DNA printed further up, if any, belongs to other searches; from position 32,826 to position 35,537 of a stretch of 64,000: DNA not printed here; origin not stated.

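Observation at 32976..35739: Membrane-anchored two-ring Clp/Hsp100-like ATPase with a degenerate first Walker B, coupled to a small polytopic membrane protein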

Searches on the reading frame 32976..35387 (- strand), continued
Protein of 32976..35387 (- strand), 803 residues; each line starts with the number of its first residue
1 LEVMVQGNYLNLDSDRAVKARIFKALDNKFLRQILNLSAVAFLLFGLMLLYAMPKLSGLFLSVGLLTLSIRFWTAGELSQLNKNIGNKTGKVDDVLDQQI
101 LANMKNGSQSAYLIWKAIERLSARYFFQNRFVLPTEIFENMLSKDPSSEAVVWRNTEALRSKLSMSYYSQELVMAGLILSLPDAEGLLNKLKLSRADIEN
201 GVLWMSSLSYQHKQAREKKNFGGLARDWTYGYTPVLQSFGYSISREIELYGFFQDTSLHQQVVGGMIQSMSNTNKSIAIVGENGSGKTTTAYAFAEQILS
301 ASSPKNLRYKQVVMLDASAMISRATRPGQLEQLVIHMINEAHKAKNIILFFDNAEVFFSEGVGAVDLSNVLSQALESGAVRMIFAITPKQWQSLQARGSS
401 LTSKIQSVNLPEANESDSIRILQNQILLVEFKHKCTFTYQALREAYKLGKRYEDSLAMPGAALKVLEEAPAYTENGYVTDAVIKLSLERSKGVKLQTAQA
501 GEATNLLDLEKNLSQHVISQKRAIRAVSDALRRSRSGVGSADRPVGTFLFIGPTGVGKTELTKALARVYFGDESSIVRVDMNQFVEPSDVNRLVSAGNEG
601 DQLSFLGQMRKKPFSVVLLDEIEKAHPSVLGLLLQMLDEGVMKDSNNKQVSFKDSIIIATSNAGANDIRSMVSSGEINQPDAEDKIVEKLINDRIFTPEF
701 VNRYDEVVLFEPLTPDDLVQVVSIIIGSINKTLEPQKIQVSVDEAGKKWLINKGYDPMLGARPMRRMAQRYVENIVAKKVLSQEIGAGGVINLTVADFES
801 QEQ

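Call 29: predict_structure(alignment_id=A1)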
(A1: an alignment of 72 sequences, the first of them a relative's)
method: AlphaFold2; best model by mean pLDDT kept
length: 800 residues; sequences in the alignment: 72
mean_pLDDT: 87.0   pTM: 0.78
mean pLDDT of the five models: 87.0, 85.9, 84.9, 81.6, 78.8
residues with pLDDT >= 90: 330; 70-90: 423; 50-70: 47; < 50: 0
segments of 3 or more residues with pLDDT < 50: none
pLDDT, mean of each block of 10 residues (from residue 1): 76 92 91 94 94 92 94 89 78 93 91 94 94 92 91 93 93 95 92 94 89 72 69 86 80 78 86 88 89 85 86 83 84 89 89 75 81 88 90 86 89 90 90 95 89 89 93 91 82 62 84 82 88 78 92 88 87 91 86 71 85 92 90 90 84 92 87 85 91 91 90 85 86 89 89 81 86 87 86 83
secondary structure, 60 per line:
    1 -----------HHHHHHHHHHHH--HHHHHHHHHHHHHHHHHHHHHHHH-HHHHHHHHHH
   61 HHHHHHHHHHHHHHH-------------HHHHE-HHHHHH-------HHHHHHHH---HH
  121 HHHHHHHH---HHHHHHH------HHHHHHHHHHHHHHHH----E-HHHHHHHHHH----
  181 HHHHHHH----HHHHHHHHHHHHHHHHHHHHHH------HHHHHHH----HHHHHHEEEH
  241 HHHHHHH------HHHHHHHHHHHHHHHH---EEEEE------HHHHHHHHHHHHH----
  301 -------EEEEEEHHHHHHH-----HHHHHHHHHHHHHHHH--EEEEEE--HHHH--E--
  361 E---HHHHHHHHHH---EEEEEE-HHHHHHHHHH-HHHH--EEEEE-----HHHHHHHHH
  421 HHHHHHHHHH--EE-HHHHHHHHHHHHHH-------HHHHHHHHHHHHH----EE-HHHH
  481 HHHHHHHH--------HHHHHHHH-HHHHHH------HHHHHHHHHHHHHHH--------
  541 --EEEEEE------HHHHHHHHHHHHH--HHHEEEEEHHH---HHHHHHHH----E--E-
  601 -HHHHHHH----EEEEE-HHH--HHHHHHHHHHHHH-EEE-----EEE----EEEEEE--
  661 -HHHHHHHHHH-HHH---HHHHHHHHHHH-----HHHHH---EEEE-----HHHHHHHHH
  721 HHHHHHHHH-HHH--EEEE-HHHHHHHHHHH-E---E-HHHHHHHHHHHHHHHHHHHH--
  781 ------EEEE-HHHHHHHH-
elements in order (helices of 4 or more, strands of 3 or more residues): H12-23 H26-49 H51-75 H89-92 H95-100 H108-115 H119-128 H132-138 H145-160 H167-176 H181-187 H192-213 H220-226 H231-236 E237-239 H240-247 H254-269 E273-277 H284-296 E308-313 H314-320 H326-341 E344-349 H352-355 H365-374 E378-383 H385-394 H396-399 E402-406 H412-430 H436-449 H457-469 H477-488 H497-504 H506-511 H518-532 E543-548 H555-567 E573-577 H584-591 H602-608 E613-617 H624-636 E638-640 E646-648 E653-658 H662-671 H679-689 H695-699 E703-706 H712-729 E736-739 H741-751 H759-778 E787-790 H792-799
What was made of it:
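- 35154..35303 (-): Transmembrane hairpin (aa 26-75; helices 26-49 and 51-75 with the short turn MPK). AF2 helices (call 29).
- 34734..35153 (-): Divergent Clp_N-like helical N-domain (aa 76-215). 8-9 helix bundle in the model (call 29).
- On Class-I Clp/Hsp100 AAA+ superfamily (broad sense): The model has a helical bundle of the right size (call 29).
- On ClpB / Hsp104: There is no coiled coil in the model (call 29).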

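Call 34: fold_search(model_id=the predicted structure, library=pdb)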
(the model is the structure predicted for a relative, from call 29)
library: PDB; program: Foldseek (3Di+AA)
matches with E <= 10: 1746; with E <= 0.001: 961
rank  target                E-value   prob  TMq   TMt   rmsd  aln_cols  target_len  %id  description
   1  9a66_A                1.3e-45  1.00  0.62  0.61  19.7       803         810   29  Integrative model of CLPC-CLPP by crosslinking MS and deep learning (released 2024-09-18)
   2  9rai_e                1.7e-41  1.00  0.55  0.57  18.9       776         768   26  Structure of the S.aureus MecA/ClpC/ClpP degradation system (released 2025-09-10)
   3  9rai_c                2.1e-41  1.00  0.56  0.58  17.7       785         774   26  Structure of the S.aureus MecA/ClpC/ClpP degradation system (released 2025-09-10)
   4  9rai_b                8.6e-41  1.00  0.56  0.58  18.4       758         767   26  Structure of the S.aureus MecA/ClpC/ClpP degradation system (released 2025-09-10)
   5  9rai_d                2.5e-40  1.00  0.56  0.59  19.0       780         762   26  Structure of the S.aureus MecA/ClpC/ClpP degradation system (released 2025-09-10)
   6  9gi1_c                1.9e-39  1.00  0.57  0.75   5.9       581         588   31  Structure of the S.aureus MecA/ClpC/ClpP degradation system (released 2025-08-20)
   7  8xoo_O                7.7e-39  1.00  0.56  0.76   5.5       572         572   30  Cryo-EM structure of the ClpC1:ClpP1P2 degradation complex in Streptomyces hawaiiensis (released 2024-03-27)
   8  6w6j_D                8.8e-39  1.00  0.54  0.61  24.2       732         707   27  The Mycobacterium tuberculosis ClpB disaggregase hexamer structure with a locally refined N-terminal domain in the pre (released 2021-05-26)
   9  8xon_P                1.3e-38  1.00  0.55  0.72   6.1       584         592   30  Cryo-EM structure of the ClpC1:ClpP1P2 degradation complex in Streptomyces hawaiiensis (released 2024-03-27)
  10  9gi1_b                1.5e-38  1.00  0.56  0.74   6.1       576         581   31  Structure of the S.aureus MecA/ClpC/ClpP degradation system (released 2025-08-20)
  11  9if4_D                2.0e-38  1.00  0.55  0.73   6.0       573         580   31  Structure of the Mycobacterium Tuberculosis ClpC1P1P2 complex bound to the activator Bz-Leu-Leu (released 2025-08-27)
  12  4d2q_A                3.2e-38  1.00  0.48  0.49  23.7       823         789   25  Negative-stain electron microscopy of E. coli ClpB mutant E432A (BAP form bound to ClpP) (released 2014-06-04)
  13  9gi1_d                4.7e-38  1.00  0.56  0.75   6.1       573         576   31  Structure of the S.aureus MecA/ClpC/ClpP degradation system (released 2025-08-20)
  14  8a8u_D                9.4e-38  1.00  0.55  0.74   5.8       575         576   30  Mycobacterium tuberculosis ClpC1 hexamer structure (released 2022-10-26)
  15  6qs6_A                1.0e-37  1.00  0.57  0.76   5.4       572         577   32  ClpB (DWB and K476C mutant) bound to casein in presence of ATPgammaS - state KC-1 (released 2019-07-03)
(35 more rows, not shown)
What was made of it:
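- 34734..35153 (-): The full-length Foldseek match to ClpC spans 803 columns (call 34).
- On Class-I Clp/Hsp100 AAA+ superfamily (broad sense): Foldseek E 1e-45 to full-length ClpC (call 34).
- AF2 model: pLDDT 87, pTM 0.78, two long N-terminal helices; the Foldseek top hits are full-length ClpC, ClpB and ClpA (calls 29, 34). The overall fold matches substrate-threading ClpC, ClpB and ClpA hexamer subunits (call 34).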

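Call 54: find_homologous_proteins(query=A3, max_evalue=0.00001)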
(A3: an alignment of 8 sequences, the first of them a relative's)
Query A3 (8 sequences) (535 aa, profile of the alignment): 1316 proteins with E <= 0.00001 among 8000 candidates; the best 120 are listed.
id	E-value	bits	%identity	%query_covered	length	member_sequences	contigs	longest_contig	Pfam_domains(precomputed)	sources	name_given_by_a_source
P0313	1.3e-157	544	100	85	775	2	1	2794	PF00158.33,PF07724.21,PF00004.36,PF13401.13,PF05673.20,PF07728.21,PF10431.16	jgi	-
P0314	9.0e-143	495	75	99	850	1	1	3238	PF07724.21,PF00004.36,PF17871.8,PF05673.20,PF07728.21,PF10431.16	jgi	-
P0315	1.7e-130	454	59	100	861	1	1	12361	PF07724.21,PF00004.36,PF13401.13,PF17871.8,PF05673.20,PF07728.21,PF10431.16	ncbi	-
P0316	7.3e-130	452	65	99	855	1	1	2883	PF02861.26,PF07724.21,PF00004.36,PF17871.8,PF05673.20,PF07728.21,PF10431.16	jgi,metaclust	metaclust:\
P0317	1.2e-129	451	62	99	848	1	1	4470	PF07724.21,PF00004.36,PF17871.8,PF05673.20,PF07728.21,PF10431.16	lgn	-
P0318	6.8e-129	449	58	98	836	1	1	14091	PF00158.33,PF07724.21,PF00004.36,PF13401.13,PF17871.8,PF05673.20,PF07728.21,PF10431.16,PF20720.4,PF13191.13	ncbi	-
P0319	7.7e-129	449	63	99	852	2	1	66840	PF13173.13,PF01695.24,PF00158.33,PF07724.21,PF00004.36,PF13401.13,PF05673.20,PF07728.21,PF10431.16,PF20720.4,PF13191.13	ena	-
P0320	2.0e-128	447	63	99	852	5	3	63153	PF01695.24,PF00158.33,PF07724.21,PF00004.36,PF13401.13,PF05673.20,PF07728.21,PF10431.16,PF20720.4,PF13191.13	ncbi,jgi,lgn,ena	-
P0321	3.2e-128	447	60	99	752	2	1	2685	PF00158.33,PF07724.21,PF00004.36,PF17871.8,PF05673.20,PF07728.21,PF13191.13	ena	-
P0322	9.2e-128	445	63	99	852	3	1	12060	PF13173.13,PF01695.24,PF00158.33,PF07724.21,PF00004.36,PF13401.13,PF05673.20,PF07728.21,PF10431.16,PF20720.4,PF13191.13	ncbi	-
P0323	1.5e-127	444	60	99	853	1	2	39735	PF07724.21,PF00004.36,PF17871.8,PF05673.20,PF07728.21,PF10431.16,PF13191.13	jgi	jgi:ATP-dependent Clp protease ATP-binding subunit ClpC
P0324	4.4e-127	443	58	99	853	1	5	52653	PF20030.6,PF01695.24,PF07724.21,PF00004.36,PF05673.20,PF07728.21,PF10431.16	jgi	-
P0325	8.1e-127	442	63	99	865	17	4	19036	PF07724.21,PF00004.36,PF17871.8,PF05673.20,PF07728.21,PF10431.16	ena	-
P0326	8.8e-127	442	63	99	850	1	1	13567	PF07724.21,PF00004.36,PF17871.8,PF05673.20,PF07728.21,PF10431.16,PF13191.13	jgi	jgi:ATP-dependent Clp protease ATP-binding subunit ClpC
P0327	1.7e-126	441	64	99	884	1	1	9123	PF00158.33,PF07724.21,PF00004.36,PF17871.8,PF05673.20,PF07728.21,PF10431.16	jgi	-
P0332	7.0e-126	439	59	99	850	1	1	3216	PF02861.26,PF01695.24,PF07724.21,PF00004.36,PF13401.13,PF17871.8,PF05673.20,PF07728.21,PF10431.16,PF20720.4,PF13191.13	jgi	-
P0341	9.4e-125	435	60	99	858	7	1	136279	PF00158.33,PF07724.21,PF00004.36,PF17871.8,PF05673.20,PF07728.21,PF10431.16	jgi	jgi:ATP-dependent Clp protease ATP-binding subunit ClpC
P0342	1.4e-124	435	55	98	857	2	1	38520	PF02861.26,PF07724.21,PF00004.36,PF17871.8,PF05673.20,PF07728.21,PF10431.16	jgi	-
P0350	6.6e-124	432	52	98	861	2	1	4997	PF02861.26,PF07724.21,PF00004.36,PF17871.8,PF05673.20,PF07728.21,PF10431.16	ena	-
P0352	1.1e-123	432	51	99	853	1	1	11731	PF02861.26,PF07724.21,PF00004.36,PF13401.13,PF17871.8,PF05673.20,PF07728.21,PF10431.16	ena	-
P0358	2.1e-123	431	58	99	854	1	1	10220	PF02861.26,PF20030.6,PF07724.21,PF00004.36,PF13401.13,PF17871.8,PF05673.20,PF07728.21,PF10431.16,PF13191.13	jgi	jgi:ATP-dependent Clp protease ATP-binding subunit ClpC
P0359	2.4e-123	431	52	97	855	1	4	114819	PF13173.13,PF02861.26,PF07724.21,PF00004.36,PF17871.8,PF05673.20,PF07728.21,PF10431.16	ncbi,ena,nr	ncbi:ATP-dependent Clp protease ATP-binding subunit [Candidatus Parcubacteria bacterium]|nr:ATP-depe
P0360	3.5e-123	430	54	99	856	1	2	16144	PF02861.26,PF07724.21,PF00004.36,PF17871.8,PF05673.20,PF07728.21,PF10431.16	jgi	jgi:ATP-dependent Clp protease ATP-binding subunit ClpC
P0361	3.5e-123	430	57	99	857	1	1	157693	PF02861.26,PF07724.21,PF00004.36,PF17871.8,PF05673.20,PF07728.21,PF10431.16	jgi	-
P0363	4.4e-123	430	54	99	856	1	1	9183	PF02861.26,PF07724.21,PF00004.36,PF17871.8,PF07728.21,PF10431.16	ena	-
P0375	5.4e-122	426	59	99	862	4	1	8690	PF02861.26,PF00158.33,PF07724.21,PF00004.36,PF17871.8,PF05673.20,PF07728.21,PF10431.16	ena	-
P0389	4.2e-121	423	58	99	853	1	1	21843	PF02861.26,PF07724.21,PF00004.36,PF17871.8,PF05673.20,PF07728.21,PF10431.16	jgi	jgi:ATP-dependent Clp protease ATP-binding subunit ClpC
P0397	7.5e-121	422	58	99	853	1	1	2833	PF02861.26,PF07724.21,PF00004.36,PF17871.8,PF05673.20,PF07728.21,PF10431.16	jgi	jgi:ATP-dependent Clp protease ATP-binding subunit ClpC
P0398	7.7e-121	422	51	97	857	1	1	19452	PF02861.26,PF07724.21,PF00004.36,PF17871.8,PF05673.20,PF07728.21,PF10431.16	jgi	-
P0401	8.1e-121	422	56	98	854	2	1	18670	PF02861.26,PF07724.21,PF00004.36,PF13401.13,PF17871.8,PF05673.20,PF07728.21,PF10431.16,PF13191.13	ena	-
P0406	9.8e-121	422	56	99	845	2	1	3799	PF02861.26,PF00158.33,PF07724.21,PF00004.36,PF17871.8,PF05673.20,PF07728.21,PF10431.16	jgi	-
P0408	1.2e-120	422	55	99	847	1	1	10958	PF13173.13,PF02861.26,PF00158.33,PF07724.21,PF00004.36,PF13401.13,PF17871.8,PF05673.20,PF07728.21,PF10431.16,PF20720.4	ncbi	-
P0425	3.4e-120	420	59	99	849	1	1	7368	PF02861.26,PF07724.21,PF00004.36,PF13401.13,PF17871.8,PF05673.20,PF07728.21,PF10431.16,PF20720.4,PF13191.13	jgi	-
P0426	3.7e-120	420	54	99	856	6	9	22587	PF02861.26,PF00158.33,PF07724.21,PF00004.36,PF13401.13,PF17871.8,PF05673.20,PF07728.21,PF10431.16,PF13191.13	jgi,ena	-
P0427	3.7e-120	420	53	97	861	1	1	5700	PF02861.26,PF07724.21,PF00004.36,PF17871.8,PF05673.20,PF07728.21,PF10431.16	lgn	-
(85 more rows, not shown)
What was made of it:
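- On Class-I Clp/Hsp100 AAA+ superfamily (broad sense): About 20 of 120 Parcubacteria-clade relatives carry a precomputed PF02861 hit (call 54).
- Checked: The model has an 8-9 helix bundle at 89-213, and about 20 of 120 Parcubacteria-clade relatives carry a precomputed PF02861 hit (calls 29, 54).
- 1,316 ATPase hits at E<=1e-5 (call 54).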

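Call 65: search_protein_families(library=padloc, proteins=[window:32976-35378:-], max_evalue=0.01)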
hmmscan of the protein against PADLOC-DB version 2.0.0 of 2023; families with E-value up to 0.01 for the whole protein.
window:32976-35378:- (800 aa): 20 families
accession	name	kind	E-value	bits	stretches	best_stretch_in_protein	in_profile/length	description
PDLC03838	DolB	-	2.6e-29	100.6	1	494-660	121-278/375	-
PDLC04606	PDC-M37B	-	3.8e-20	70.4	1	500-671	132-305/390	-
PDLC04605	PDC-M37B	-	6.8e-15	53.1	1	546-665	308-429/518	-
PDLC04140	mad8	-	2e-10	38.7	1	269-341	25-86/314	mads_8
PDLC00915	TRIP13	-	2.3e-06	25.2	1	274-355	66-146/302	TRIP13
PDLC04135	mad3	-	3.4e-05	21.6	1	274-301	25-54/374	mads_3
PDLC02980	AriA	-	7.1e-05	20.9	0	275-291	3-19/304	-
PDLC00090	GajA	-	0.00018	18.4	0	546-586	28-67/659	AAA ATPase domain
PDLC02335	AbiLi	-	0.00035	17.7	0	267-291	72-96/326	AbiLi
PDLC02979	AriA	-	0.00084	17.2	0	273-314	25-65/373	-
PDLC04232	IetA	-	0.0016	15.9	0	272-310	117-153/330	-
PDLC04235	PDC-M01A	-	0.002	15.1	0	267-303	183-218/510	-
PDLC02913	ATPase_I-A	-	0.0032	14.7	0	269-293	72-96/508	-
PDLC00914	TRIP13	-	0.0035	14.9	0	263-351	63-152/302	TRIP13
PDLC00299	PtuA1|PtuA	-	0.0043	14.1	0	275-295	79-99/535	AAA ATPase domain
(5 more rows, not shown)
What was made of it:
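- PADLOC gives partial hits of the D2 region to DolB (E 2.6e-29) and PDC-M37B (E 3.8e-20) (call 65).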

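Call 68: list_cluster_members(proteins=[L079:3329-6001:+, L036:3230-5845:+, L011:3431-5821:+, L012:3296-5857:+, L079:2959-3336:+, L036:2850-3230:+, L011:3030-3431:+, L015:6319-7365:+, L036:5885-6907:+])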
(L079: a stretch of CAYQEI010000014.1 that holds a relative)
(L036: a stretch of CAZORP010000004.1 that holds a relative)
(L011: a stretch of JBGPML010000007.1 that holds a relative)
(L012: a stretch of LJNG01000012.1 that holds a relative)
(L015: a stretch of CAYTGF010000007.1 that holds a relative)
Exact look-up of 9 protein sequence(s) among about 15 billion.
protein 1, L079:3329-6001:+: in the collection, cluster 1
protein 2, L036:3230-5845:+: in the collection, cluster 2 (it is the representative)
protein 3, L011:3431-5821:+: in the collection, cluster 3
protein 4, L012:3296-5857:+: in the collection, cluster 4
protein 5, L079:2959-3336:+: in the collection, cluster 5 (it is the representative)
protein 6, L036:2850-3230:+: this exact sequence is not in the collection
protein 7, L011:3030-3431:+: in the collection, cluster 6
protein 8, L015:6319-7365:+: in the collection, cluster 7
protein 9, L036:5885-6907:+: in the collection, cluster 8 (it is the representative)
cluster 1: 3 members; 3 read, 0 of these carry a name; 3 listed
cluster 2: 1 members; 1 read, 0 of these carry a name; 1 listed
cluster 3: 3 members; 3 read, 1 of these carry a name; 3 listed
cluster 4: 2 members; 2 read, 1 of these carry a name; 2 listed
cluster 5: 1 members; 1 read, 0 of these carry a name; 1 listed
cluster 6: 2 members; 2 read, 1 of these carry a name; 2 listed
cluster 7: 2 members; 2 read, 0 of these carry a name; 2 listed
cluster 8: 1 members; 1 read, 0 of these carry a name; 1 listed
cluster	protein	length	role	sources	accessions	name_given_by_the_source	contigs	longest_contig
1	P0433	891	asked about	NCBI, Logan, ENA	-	-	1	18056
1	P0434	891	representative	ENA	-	-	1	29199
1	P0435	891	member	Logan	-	-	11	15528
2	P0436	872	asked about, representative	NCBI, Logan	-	-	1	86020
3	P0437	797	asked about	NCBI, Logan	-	-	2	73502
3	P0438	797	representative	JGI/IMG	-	ATP-dependent Clp protease ATP-binding subunit ClpC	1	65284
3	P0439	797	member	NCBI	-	-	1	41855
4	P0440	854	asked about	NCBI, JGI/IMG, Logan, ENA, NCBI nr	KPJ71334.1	hypothetical protein AMJ50_02465 [Parcubacteria bacterium DG_74_3] | MAG: hypothetical protein AMJ50_02465 [Parcubacteria bacterium DG_74_3]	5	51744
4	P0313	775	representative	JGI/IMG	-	-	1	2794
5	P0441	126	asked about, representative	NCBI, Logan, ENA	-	-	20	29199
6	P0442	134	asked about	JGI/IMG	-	hypothetical protein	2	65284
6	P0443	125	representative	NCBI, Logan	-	-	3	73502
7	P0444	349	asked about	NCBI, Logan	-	-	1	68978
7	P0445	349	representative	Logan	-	-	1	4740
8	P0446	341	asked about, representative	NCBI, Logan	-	-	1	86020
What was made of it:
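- Tried and rejected: Exact-sequence look-ups meant to verify the taxonomy of the 'Gammaproteobacteria'-labelled loci returned no names (call 68).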
